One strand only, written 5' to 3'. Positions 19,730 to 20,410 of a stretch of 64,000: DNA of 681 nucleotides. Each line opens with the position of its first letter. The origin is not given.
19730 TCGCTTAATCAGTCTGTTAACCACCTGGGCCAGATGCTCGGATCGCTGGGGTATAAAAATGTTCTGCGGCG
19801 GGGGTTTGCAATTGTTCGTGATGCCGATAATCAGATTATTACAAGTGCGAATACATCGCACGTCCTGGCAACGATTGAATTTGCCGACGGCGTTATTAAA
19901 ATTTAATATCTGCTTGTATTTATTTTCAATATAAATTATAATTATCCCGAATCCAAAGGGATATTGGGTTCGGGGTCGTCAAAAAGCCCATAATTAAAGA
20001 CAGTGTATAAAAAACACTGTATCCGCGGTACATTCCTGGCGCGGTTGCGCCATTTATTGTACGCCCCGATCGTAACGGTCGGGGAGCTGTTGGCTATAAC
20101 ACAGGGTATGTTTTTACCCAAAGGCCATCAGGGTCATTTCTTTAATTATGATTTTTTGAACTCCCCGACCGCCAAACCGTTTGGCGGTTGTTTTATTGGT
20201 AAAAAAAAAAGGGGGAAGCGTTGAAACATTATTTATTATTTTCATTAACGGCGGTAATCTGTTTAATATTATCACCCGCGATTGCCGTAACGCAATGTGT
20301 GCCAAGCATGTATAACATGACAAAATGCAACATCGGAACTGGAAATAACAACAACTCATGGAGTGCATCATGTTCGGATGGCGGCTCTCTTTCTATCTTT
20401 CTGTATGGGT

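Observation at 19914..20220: Leader B: second copy of the leader module, with compensatory changes in all three pairing elements and in the SD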

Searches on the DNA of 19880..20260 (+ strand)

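Call 10: search_rna_families(source=window, start=19880, end=20260, threshold=evalue, max_evalue=10)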
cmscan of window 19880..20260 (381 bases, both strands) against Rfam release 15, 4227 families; matches with E-value up to 10: 7.
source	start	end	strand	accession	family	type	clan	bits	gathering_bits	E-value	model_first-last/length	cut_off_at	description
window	20194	20238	+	RF01776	RatA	Gene; antitoxin;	-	18.3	49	9.8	1-91/91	no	RNA anti-toxin A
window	20105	20209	+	RF00555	L13_leader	Cis-reg; leader;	-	18.1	44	4.9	1-60/60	no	Ribosomal protein L13 leader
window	19990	20058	+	RF02343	ar9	Gene; sRNA;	-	17.7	45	1.6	1-149/149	no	Alphaproteobacterial sRNA ar9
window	20102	20194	+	RF02631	Hrs13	Gene; sRNA;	-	13.4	52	1.2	1-82/82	no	Hfq-regulated sRNA 13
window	19945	20072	+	RF02653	StyR-143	Gene; sRNA;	-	13.3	176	2.7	1-144/144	no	Salmonella enterica Typhi npcRNA 143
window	19914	20012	+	RF01493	rli37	Gene; sRNA;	-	11.6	90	6.8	1-247/247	no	Listeria sRNA rli37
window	20185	20249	+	RF02849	Ysr197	Gene; sRNA;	-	8.9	167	8.4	1-254/254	no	Yersinia sRNA 197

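Call 82: build_rna_model(alignment_id=A6, structure=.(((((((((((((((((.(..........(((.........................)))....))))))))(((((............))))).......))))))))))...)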
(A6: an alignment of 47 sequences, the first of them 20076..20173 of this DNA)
Model R1 built from alignment A6 (47 sequences, 115 columns); structure: as given.
model positions 90; base pairs 26; branch points 1; effective number of sequences 3.11; information 0.633 bits per position. Calibrated on 0.2 Mb of random sequence (short: E-values are rough).
structure used (alignment columns):
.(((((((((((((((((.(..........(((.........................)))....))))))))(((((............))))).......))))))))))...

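Call 83: search_with_rna_model(model_id=R1, sources=[L136, L137, L138, window, L013, L009, L011], max_evalue=1, show_alignments=6)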
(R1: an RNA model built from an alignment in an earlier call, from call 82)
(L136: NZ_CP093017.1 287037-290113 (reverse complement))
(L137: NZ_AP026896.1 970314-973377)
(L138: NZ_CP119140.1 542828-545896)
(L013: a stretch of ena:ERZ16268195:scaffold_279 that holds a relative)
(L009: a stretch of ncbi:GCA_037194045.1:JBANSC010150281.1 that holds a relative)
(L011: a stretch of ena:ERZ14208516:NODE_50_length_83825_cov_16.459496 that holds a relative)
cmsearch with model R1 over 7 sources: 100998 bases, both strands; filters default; matches with E-value up to 1: 12.
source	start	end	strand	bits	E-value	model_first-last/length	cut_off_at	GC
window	20076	20173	+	86.8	2.7e-19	1-90/90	no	0.47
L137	1484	1564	+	43.7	1.8e-08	1-90/90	no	0.6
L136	1496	1575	+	32.6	1.1e-05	1-90/90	no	0.59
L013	18793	18863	-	30.8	3.2e-05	1-90/90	no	0.48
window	4137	4219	+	30.2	4.6e-05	1-90/90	no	0.47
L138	1708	1776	+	27.2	0.00025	1-90/90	no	0.65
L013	9803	9872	+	26.6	0.00036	1-90/90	no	0.4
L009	1383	1453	+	25.3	0.00078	1-90/90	no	0.44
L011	1384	1454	+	20.3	0.014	1-90/90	no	0.46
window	20074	20171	-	17.7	0.062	1-90/90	no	0.45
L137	1482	1562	-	15.2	0.26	1-90/90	no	0.58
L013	18795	18865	+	13.6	0.68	1-90/90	no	0.45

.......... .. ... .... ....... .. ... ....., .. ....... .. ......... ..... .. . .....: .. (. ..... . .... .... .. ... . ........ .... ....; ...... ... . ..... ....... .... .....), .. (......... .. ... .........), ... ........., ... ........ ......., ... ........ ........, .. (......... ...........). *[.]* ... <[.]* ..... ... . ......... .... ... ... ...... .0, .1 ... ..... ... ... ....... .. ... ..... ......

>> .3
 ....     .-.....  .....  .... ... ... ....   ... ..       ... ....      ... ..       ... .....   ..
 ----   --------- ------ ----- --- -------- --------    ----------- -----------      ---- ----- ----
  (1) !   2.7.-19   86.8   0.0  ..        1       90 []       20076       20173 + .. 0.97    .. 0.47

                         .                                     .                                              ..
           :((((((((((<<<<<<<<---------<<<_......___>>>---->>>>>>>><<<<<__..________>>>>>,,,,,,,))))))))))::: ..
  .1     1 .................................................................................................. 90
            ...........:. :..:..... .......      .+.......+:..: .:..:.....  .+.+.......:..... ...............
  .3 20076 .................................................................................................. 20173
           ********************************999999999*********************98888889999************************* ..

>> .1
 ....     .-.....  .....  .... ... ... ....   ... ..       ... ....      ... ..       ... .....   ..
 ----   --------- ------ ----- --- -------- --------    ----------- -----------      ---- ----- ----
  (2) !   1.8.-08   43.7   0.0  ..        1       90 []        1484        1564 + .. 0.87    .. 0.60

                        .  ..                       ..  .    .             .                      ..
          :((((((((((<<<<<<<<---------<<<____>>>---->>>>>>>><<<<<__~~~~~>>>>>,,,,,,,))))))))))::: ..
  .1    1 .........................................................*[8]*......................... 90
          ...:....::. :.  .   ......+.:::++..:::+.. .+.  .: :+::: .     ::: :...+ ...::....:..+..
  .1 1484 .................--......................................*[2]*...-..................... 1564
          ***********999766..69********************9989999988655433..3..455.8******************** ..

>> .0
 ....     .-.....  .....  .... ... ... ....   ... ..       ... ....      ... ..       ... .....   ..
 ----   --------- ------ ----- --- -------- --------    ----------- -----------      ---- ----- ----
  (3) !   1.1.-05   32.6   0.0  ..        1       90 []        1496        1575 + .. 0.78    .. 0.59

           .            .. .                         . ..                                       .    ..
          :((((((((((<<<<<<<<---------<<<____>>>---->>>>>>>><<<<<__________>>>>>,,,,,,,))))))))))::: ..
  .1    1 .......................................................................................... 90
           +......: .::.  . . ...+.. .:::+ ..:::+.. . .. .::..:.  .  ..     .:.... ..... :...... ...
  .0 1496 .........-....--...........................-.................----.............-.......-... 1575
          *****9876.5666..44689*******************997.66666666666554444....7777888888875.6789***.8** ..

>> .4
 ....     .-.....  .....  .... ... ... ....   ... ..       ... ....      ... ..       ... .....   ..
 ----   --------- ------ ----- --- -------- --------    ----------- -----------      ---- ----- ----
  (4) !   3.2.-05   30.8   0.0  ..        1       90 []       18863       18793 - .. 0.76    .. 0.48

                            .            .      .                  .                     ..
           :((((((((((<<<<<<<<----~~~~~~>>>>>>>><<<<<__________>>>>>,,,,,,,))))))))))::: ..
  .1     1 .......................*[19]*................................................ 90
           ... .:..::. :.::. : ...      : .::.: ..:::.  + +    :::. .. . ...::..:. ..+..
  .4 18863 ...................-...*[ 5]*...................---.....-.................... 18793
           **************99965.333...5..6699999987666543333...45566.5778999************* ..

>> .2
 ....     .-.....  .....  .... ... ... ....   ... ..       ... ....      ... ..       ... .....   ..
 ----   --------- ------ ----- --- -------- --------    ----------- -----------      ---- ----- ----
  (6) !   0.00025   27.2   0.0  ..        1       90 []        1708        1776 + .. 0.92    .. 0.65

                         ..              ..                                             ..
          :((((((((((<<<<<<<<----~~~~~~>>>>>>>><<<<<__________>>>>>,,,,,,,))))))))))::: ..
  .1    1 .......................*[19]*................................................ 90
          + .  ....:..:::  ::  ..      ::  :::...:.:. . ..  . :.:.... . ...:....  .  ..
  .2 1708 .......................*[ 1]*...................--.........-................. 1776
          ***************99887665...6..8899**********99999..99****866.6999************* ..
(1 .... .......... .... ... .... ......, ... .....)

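Call 89: search_with_rna_model(model_id=R1, sources=[window, L009, L010, L011, L013, L016, L018, L019, L020, L021, L022, L023, L024, L025, L026, L028, L029, L030, L031, L033, L034, L035, L036, L038, L039, L040, L041, L042, L043, L044, L045, L047, L048, L049, L051, L052, L053, L054, L055, L057, L058, L060, L061, L062, L063, L065, L066, L067, L068, L070, L071, L072, L073, L074, L075, L076, L077, L078, L079, L081, L082, L083, L084, L085, L086, L087, L088, L089, L091, L092, L093, L094, L095, L096, L097, L098, L099, L100, L101, L102, L103, L104, L105, L108, L109, L110, L111, L113, L114, L116, L117, L119, L120, L121, L122, L123, L125, L126, L127, L128], max_evalue=0.001, make_alignment=true)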
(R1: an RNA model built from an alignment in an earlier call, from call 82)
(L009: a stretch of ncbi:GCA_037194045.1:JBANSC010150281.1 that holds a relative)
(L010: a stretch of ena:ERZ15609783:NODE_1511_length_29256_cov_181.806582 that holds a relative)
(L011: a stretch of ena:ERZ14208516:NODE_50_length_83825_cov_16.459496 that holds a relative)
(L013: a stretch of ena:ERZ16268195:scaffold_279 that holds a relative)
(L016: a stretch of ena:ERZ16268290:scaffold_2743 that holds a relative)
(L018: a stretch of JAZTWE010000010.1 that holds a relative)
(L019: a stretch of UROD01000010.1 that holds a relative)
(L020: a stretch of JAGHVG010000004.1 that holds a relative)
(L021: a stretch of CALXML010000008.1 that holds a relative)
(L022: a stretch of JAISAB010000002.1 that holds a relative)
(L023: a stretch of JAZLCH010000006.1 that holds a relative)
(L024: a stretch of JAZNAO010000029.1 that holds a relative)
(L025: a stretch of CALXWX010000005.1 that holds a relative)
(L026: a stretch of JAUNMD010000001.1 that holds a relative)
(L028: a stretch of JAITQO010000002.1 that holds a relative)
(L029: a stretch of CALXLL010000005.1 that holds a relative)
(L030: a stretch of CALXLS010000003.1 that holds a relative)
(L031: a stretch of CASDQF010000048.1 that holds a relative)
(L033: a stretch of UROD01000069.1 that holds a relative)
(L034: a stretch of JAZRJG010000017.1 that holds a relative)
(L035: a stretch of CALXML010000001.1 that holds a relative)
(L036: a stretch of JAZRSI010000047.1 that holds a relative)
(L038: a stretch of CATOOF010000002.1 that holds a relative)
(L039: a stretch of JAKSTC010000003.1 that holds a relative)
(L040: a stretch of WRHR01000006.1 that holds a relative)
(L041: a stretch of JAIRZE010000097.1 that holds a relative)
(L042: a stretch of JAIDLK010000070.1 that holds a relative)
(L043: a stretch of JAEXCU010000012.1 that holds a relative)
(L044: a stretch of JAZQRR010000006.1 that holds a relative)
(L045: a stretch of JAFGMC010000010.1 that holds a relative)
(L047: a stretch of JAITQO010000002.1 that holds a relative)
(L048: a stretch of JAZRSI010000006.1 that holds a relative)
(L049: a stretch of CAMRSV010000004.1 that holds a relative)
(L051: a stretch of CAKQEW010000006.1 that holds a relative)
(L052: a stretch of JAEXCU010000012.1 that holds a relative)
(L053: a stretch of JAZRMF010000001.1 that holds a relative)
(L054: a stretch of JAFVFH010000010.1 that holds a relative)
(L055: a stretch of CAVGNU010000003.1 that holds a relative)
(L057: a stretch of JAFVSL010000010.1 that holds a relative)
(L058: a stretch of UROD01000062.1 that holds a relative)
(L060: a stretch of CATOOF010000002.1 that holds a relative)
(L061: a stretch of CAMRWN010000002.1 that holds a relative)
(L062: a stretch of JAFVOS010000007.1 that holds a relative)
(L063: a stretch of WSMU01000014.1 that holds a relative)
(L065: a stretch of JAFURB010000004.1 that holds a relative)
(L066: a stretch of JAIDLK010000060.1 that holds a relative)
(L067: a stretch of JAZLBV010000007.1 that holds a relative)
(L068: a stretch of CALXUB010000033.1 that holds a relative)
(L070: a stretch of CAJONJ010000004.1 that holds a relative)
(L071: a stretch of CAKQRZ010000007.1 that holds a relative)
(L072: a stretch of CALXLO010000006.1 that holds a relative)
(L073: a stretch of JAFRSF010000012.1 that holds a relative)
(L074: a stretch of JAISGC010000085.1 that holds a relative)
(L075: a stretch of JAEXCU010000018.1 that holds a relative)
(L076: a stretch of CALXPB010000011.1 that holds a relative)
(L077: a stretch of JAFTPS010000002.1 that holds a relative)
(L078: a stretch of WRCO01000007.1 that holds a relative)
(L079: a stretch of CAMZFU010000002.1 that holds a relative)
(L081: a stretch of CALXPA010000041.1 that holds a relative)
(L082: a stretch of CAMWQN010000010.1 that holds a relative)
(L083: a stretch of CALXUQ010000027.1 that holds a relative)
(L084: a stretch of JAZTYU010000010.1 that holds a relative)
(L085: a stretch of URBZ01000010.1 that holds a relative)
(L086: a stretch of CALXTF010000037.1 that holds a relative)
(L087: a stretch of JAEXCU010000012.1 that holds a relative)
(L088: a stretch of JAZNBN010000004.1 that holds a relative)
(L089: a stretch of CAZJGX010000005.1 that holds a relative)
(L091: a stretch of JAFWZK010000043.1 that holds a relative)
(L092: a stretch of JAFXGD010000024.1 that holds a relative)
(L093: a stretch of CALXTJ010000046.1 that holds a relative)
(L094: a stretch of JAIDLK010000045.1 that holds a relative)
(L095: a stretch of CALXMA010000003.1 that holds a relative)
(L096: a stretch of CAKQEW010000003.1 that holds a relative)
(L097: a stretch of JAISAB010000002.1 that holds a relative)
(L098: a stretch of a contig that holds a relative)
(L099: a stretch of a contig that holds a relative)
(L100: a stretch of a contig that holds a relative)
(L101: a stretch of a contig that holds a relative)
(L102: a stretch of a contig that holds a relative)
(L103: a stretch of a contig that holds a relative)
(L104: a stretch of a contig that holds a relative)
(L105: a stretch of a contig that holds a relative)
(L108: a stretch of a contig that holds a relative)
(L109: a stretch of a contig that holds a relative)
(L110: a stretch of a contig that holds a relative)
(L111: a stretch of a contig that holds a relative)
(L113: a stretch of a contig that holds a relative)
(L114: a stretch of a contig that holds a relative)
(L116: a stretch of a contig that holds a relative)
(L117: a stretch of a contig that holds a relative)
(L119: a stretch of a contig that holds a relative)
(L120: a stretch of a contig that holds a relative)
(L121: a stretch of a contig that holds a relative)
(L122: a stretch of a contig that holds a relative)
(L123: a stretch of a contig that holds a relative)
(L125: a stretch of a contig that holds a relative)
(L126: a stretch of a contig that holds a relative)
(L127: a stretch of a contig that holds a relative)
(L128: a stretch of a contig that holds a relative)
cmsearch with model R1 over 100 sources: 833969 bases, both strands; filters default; matches with E-value up to 0.001: 106.
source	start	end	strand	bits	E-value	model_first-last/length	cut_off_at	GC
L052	3248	3337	-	94.3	3e-20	1-90/90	no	0.49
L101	7890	7979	-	93.9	3.8e-20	1-90/90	no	0.53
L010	2271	2360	-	92.1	1e-19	1-90/90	no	0.48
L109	7886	7978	+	91.3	1.7e-19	1-90/90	no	0.55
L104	4249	4337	-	90.5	2.7e-19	1-90/90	no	0.52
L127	1715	1810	-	89.9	3.8e-19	1-90/90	no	0.57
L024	1931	2021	+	89.2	5.6e-19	1-90/90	no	0.53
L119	7744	7834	-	88.9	6.8e-19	1-90/90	no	0.53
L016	6332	6420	-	88.8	7.3e-19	1-90/90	no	0.53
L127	2712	2806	+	88.7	7.6e-19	1-90/90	no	0.56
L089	967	1057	+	88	1.1e-18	1-90/90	no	0.49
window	20076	20173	+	86.8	2.3e-18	1-90/90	no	0.47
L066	6536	6633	+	86.6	2.6e-18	1-90/90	no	0.5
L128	7209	7300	-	86.5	2.8e-18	1-90/90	no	0.52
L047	1843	1930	-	85.1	5.9e-18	1-90/90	no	0.51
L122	5528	5618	+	84.8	7.4e-18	1-90/90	no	0.55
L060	3669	3759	+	84.6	8.1e-18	1-90/90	no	0.51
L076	4462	4550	-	84.3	9.8e-18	1-90/90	no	0.53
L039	6259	6345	-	84.3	9.8e-18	1-90/90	no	0.52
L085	1358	1446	+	83.4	1.6e-17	1-90/90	no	0.49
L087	1152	1246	-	83.1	1.9e-17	1-90/90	no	0.52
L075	6396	6490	-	82.1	3.4e-17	1-90/90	no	0.54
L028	1483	1569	+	81.2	5.9e-17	1-90/90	no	0.53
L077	1189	1275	-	80.7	7.5e-17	1-90/90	no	0.52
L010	1369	1455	+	79.9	1.2e-16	1-90/90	no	0.52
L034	2993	3081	-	79.5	1.6e-16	1-90/90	no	0.48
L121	2768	2855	-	79.4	1.6e-16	1-90/90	no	0.48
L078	350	438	-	79.2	1.8e-16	1-90/90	no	0.52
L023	7037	7125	-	79.1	2e-16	1-90/90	no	0.47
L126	49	140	-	79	2.1e-16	1-90/90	no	0.46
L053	3775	3863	+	78.8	2.3e-16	1-90/90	no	0.49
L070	1051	1138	-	78.3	3.1e-16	1-90/90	no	0.43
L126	5170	5258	+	78.1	3.5e-16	1-90/90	no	0.55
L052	5551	5643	+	78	3.8e-16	1-90/90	no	0.48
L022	3749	3856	-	77.2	5.9e-16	1-90/90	no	0.6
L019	4456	4547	+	76.7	7.7e-16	1-90/90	no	0.49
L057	6459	6547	-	76.7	7.8e-16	1-90/90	no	0.54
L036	2419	2509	-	76.7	8e-16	1-90/90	no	0.59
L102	3288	3374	-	76.7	8.1e-16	1-90/90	no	0.52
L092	4947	5033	-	76.5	8.9e-16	1-90/90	no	0.49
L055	4432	4517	-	75.6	1.4e-15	1-90/90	no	0.5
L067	2476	2563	-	75.5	1.6e-15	1-90/90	no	0.57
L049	7887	7975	-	75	2.1e-15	1-90/90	no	0.42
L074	218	306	+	74.3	3.2e-15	1-90/90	no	0.47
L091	6017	6105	-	73.9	4e-15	1-90/90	no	0.49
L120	1721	1808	-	73.5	4.8e-15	1-90/90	no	0.53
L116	653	737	-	72.2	1e-14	1-90/90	no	0.54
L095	5122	5211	-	72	1.2e-14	1-90/90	no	0.48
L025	3151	3243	-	71.2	1.8e-14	1-90/90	no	0.55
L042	6333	6423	-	70.1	3.5e-14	1-90/90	no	0.56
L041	1497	1601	-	69.9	4e-14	1-90/90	no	0.52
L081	7346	7440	-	69.4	5.5e-14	1-90/90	no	0.53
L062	84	170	+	69.3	5.6e-14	1-90/90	no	0.46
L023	3072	3157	-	68.7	7.8e-14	1-90/90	no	0.53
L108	6695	6772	-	67.7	1.4e-13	1-90/90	no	0.58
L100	7903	7980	-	67.6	1.5e-13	1-90/90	no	0.51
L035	2516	2603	+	67.3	1.8e-13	1-90/90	no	0.48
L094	342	428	+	66.8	2.5e-13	1-90/90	no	0.51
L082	150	234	+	63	2.1e-12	1-90/90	no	0.46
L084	4665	4741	-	61.5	5.1e-12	16-90/90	5'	0.55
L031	114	203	+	61.3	5.8e-12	1-90/90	no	0.51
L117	5268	5360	+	60.9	7.2e-12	1-90/90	no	0.54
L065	5398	5482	-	60.6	8.4e-12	1-90/90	no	0.44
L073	1236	1324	+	60.5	9.2e-12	1-90/90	no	0.53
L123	5353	5435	+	60.4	1e-11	1-90/90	no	0.51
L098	4575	4668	-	58.7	2.5e-11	1-90/90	no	0.41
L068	1165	1254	-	58.2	3.4e-11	1-90/90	no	0.57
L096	656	737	-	58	3.8e-11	1-90/90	no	0.48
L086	4628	4722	-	57.8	4.3e-11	1-90/90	no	0.46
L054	5046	5136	+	57.4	5.6e-11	1-90/90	no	0.48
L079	7083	7159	-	51.8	1.4e-09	1-90/90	no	0.52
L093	7482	7580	-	51.5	1.6e-09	1-90/90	no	0.41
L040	108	215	-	50.1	3.8e-09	1-90/90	no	0.51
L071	3078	3197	-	44.9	7.6e-08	1-90/90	no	0.43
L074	3355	3426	+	43.4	1.8e-07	1-90/90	no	0.46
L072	4565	4645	-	40.8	8.2e-07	1-90/90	no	0.49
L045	1085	1156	-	40.6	9.2e-07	1-90/90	no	0.49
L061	2078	2148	-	36.8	8e-06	1-90/90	no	0.45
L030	2991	3061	-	35.8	1.4e-05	1-90/90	no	0.46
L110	3413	3482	-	35.5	1.8e-05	1-90/90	no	0.43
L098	2741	2832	+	35.4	1.8e-05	1-90/90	no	0.41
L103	4413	4483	-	34.2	3.8e-05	1-90/90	no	0.54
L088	3308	3379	+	33.7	4.9e-05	1-90/90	no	0.42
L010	907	979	-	33.1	6.9e-05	1-90/90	no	0.52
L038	4722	4793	-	32.8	8.1e-05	1-90/90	no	0.46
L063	3763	3834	-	32.6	9.1e-05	1-90/90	no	0.49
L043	2580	2650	-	32.5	9.7e-05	1-90/90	no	0.52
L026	857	929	+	32.1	0.00013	1-90/90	no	0.44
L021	7735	7805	-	31.9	0.00014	1-90/90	no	0.45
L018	4599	4670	+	31.9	0.00014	1-90/90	no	0.4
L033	2877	2949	-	31.8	0.00015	1-90/90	no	0.45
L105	547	619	+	31.7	0.00015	1-90/90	no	0.47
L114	1867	1939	+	31.7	0.00016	1-90/90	no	0.47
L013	18793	18863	-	30.8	0.00026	1-90/90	no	0.48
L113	6814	6887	-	30.8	0.00026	1-90/90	no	0.47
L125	1276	1346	+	30.5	0.00031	1-90/90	no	0.52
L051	7048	7119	-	30.1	0.00039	1-90/90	no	0.47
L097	477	557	-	30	0.00041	1-90/90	no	0.44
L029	3439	3511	+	29.9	0.00044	1-90/90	no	0.45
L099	4800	4871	+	29.6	0.00054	1-90/90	no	0.53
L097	1003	1075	+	29.5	0.00056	1-90/90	no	0.48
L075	2234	2304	+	29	0.00074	1-90/90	no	0.52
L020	7305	7375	+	28.8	0.00086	1-90/90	no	0.42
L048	2608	2680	-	28.5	0.00097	1-90/90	no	0.45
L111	1875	1947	+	28.5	0.00099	1-90/90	no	0.51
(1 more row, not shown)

Alignment A7: 106 matches aligned to the model, 145 columns, each read 5' to 3' on its own strand. Consensus structure (alignment columns), stored with it:
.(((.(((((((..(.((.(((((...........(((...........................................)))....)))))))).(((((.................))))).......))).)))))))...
